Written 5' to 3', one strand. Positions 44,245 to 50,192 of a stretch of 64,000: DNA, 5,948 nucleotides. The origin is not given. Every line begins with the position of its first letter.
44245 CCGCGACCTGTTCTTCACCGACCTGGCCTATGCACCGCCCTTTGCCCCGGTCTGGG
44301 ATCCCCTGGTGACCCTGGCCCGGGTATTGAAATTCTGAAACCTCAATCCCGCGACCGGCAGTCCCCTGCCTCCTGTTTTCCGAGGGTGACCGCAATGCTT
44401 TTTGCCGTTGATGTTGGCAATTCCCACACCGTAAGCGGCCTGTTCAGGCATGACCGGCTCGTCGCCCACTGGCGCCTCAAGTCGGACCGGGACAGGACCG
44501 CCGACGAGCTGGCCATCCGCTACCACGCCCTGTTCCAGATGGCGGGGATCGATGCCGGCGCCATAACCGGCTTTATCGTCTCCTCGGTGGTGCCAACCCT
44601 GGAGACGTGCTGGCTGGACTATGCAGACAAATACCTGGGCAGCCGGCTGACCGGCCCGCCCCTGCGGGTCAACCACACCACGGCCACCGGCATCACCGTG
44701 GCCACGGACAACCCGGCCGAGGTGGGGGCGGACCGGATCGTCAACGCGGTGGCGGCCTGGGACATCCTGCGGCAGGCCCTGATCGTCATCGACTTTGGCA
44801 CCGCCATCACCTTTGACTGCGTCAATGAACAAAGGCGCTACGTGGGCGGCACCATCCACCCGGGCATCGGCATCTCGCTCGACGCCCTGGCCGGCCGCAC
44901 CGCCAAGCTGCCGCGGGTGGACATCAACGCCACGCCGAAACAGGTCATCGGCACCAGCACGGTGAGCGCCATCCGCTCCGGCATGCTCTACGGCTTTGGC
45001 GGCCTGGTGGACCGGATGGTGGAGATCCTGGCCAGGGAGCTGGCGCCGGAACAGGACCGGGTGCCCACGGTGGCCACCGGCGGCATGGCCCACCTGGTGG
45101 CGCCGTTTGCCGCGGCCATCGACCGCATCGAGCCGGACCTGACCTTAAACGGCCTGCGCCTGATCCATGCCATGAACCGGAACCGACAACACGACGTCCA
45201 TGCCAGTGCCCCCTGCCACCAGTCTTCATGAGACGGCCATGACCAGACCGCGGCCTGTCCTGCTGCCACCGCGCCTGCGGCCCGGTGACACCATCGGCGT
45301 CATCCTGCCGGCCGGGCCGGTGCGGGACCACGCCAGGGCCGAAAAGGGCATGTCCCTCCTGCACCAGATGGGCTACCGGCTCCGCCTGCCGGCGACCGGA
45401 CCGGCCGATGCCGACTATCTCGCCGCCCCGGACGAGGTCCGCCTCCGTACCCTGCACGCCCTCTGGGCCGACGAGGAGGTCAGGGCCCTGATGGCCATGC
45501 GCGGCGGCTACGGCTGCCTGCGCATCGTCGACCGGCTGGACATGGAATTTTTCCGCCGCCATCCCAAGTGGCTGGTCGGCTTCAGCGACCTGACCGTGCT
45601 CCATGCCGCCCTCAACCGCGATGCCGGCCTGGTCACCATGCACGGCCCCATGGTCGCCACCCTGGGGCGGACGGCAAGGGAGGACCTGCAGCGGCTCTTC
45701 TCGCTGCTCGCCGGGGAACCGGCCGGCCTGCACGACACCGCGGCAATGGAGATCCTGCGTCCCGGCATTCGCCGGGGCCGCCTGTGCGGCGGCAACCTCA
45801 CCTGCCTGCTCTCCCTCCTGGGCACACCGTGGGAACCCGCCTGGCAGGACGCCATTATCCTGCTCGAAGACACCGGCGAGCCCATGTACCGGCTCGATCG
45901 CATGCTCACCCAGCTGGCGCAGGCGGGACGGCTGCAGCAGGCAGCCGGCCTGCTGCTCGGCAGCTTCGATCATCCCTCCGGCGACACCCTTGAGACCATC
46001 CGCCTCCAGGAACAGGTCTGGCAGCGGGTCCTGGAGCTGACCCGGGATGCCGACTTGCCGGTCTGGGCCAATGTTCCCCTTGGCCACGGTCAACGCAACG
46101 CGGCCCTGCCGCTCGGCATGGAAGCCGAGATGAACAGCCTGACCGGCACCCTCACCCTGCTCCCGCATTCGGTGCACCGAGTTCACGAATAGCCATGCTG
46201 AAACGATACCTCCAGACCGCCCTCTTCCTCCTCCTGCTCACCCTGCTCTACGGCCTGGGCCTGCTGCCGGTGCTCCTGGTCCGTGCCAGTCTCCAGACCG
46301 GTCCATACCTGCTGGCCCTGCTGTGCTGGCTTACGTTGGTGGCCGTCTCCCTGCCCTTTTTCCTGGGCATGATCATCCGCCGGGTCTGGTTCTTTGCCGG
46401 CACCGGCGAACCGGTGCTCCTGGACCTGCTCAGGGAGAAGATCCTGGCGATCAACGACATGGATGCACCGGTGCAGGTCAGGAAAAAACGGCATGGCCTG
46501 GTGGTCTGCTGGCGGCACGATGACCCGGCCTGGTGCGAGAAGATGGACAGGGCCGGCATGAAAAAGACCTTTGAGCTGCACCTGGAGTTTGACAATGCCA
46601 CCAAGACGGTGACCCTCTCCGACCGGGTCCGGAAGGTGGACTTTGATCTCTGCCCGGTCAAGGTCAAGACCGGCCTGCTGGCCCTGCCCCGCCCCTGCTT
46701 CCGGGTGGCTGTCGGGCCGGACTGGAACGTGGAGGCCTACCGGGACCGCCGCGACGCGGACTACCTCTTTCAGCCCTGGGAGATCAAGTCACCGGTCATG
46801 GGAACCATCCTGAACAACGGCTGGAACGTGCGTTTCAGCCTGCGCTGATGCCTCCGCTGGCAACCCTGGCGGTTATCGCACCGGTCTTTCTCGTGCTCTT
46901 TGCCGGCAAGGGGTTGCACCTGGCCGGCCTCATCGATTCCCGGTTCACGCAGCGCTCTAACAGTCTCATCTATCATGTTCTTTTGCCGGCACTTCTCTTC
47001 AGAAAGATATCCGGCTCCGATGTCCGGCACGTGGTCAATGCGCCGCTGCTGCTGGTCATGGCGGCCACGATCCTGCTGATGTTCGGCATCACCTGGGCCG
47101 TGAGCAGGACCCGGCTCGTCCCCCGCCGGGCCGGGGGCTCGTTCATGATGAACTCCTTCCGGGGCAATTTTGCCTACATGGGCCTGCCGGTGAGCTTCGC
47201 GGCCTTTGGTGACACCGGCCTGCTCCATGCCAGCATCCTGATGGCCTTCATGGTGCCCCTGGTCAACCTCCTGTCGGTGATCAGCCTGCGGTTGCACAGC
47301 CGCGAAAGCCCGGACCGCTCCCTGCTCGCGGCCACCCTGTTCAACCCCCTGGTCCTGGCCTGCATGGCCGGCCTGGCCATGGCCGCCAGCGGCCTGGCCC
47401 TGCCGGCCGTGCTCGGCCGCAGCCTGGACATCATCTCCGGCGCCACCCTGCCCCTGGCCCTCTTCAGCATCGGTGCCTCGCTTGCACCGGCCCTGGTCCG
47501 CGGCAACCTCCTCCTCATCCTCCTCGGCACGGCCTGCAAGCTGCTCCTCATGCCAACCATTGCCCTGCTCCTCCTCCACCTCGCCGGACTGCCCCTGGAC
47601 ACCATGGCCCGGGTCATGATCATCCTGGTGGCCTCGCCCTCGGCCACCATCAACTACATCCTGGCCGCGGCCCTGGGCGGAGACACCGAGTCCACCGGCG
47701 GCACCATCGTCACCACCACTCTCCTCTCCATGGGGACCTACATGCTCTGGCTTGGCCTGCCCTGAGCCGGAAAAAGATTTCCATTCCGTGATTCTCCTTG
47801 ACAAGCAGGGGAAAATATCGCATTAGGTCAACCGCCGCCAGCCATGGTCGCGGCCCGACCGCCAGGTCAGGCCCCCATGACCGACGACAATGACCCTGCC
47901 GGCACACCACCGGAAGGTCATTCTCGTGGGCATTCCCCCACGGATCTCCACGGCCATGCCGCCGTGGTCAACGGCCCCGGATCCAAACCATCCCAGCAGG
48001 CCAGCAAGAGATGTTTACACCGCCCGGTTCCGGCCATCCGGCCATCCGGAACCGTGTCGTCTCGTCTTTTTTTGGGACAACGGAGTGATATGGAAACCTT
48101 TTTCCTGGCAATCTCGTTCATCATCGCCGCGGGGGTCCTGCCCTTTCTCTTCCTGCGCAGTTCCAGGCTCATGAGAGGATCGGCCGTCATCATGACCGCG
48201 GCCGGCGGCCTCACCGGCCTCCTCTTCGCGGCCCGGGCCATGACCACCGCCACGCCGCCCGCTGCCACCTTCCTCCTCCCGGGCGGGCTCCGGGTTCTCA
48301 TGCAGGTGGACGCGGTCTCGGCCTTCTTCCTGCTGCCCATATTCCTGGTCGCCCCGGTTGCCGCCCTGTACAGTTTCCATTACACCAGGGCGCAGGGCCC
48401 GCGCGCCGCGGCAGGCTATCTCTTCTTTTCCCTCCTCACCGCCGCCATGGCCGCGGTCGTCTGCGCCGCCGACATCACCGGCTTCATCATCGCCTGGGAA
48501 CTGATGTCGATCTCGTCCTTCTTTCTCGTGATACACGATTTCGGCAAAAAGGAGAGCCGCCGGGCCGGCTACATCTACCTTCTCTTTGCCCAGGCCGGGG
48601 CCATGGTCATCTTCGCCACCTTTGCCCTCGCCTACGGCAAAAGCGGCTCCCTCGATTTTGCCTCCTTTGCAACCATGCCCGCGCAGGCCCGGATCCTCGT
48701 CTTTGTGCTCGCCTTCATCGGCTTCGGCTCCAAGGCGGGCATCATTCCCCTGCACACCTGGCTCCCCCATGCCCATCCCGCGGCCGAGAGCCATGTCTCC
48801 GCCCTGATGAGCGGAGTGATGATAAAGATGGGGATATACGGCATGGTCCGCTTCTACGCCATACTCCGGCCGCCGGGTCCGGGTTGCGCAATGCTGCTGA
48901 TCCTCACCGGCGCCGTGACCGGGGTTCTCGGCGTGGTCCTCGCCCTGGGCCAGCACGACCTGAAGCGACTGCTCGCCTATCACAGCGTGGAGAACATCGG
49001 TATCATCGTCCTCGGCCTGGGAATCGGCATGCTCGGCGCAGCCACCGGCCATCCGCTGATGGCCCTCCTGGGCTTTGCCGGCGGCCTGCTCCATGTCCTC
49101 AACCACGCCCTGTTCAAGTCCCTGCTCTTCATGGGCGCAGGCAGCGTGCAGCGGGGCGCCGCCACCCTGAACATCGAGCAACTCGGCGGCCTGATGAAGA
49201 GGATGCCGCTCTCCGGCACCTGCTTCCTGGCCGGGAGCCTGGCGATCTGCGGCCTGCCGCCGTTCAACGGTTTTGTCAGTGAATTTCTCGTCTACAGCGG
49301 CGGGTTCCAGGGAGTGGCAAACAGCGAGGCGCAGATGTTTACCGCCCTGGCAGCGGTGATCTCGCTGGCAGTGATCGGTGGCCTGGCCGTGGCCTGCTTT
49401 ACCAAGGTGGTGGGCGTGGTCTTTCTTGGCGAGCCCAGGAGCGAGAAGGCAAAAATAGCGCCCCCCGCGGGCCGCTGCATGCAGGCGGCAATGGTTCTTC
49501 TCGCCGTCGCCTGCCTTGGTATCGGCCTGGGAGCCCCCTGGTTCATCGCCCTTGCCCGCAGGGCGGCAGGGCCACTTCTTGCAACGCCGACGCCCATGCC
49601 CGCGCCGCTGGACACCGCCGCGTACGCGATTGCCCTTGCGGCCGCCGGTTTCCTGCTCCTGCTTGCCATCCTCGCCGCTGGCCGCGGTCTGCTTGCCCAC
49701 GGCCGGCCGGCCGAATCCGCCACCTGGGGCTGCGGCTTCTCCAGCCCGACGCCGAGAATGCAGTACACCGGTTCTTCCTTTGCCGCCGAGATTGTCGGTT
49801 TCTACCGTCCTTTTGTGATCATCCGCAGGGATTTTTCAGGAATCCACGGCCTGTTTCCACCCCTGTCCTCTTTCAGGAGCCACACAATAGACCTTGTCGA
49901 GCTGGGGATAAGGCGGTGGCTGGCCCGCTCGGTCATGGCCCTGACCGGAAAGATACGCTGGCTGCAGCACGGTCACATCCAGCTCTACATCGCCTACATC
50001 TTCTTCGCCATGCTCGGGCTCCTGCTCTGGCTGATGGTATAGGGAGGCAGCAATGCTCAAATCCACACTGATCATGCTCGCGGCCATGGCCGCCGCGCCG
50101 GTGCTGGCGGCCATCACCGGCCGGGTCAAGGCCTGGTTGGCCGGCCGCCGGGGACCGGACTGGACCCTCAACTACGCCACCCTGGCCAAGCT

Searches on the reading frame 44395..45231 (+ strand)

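Call 7: search_protein_families(library=pfam, proteins=[window:44395-45231:+], max_evalue=0.00001)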
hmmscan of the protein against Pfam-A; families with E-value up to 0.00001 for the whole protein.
window:44395-45231:+ (278 aa): 1 family
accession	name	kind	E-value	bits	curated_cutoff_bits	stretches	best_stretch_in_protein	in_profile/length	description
PF03309.20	Pan_kinase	-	7.4e-67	225.6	24.7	1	3-210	2-204/205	Type III pantothenate kinase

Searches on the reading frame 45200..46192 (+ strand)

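Call 7: search_protein_families(library=pfam, proteins=[window:45200-46192:+], max_evalue=0.00001)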
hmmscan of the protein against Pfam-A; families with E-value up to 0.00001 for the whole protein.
window:45200-46192:+ (330 aa): 2 families
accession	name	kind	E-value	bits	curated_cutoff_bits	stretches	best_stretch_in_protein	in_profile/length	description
PF17676.7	Peptidase_S66C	-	4.7e-35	121.2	23.7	1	192-311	1-120/120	LD-carboxypeptidase C-terminal domain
PF02016.21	Peptidase_S66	-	1.3e-34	119.4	25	1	32-149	1-121/121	LD-carboxypeptidase N-terminal domain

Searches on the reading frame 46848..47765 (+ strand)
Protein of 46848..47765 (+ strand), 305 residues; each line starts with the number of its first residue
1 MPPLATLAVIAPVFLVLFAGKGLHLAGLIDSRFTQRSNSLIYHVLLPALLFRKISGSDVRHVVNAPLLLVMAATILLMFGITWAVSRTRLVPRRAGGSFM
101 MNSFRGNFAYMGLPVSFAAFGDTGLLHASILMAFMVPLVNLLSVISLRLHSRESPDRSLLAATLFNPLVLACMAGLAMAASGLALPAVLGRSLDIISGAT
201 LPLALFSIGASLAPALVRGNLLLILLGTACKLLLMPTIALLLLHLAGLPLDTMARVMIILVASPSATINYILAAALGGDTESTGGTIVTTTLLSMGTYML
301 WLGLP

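Call 7: search_protein_families(library=pfam, proteins=[window:46848-47765:+], max_evalue=0.00001)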
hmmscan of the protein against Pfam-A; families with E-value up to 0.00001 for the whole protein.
window:46848-47765:+ (305 aa): 1 family
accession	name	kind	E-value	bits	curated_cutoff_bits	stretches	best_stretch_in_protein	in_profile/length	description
PF03547.23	Mem_trans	-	2.8e-23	82.5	25.7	2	158-301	195-342/343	Membrane transport protein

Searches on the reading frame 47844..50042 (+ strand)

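Call 7: search_protein_families(library=pfam, proteins=[window:47844-50042:+], max_evalue=0.00001)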
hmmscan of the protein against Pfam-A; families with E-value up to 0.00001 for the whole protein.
window:47844-50042:+ (732 aa): 1 family
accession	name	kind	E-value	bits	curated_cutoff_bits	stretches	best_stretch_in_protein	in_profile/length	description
PF00361.26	Proton_antipo_M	-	1.5e-50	172.6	21.5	1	208-490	1-278/294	NADH:quinone oxidoreductase/Mrp antiporter, TM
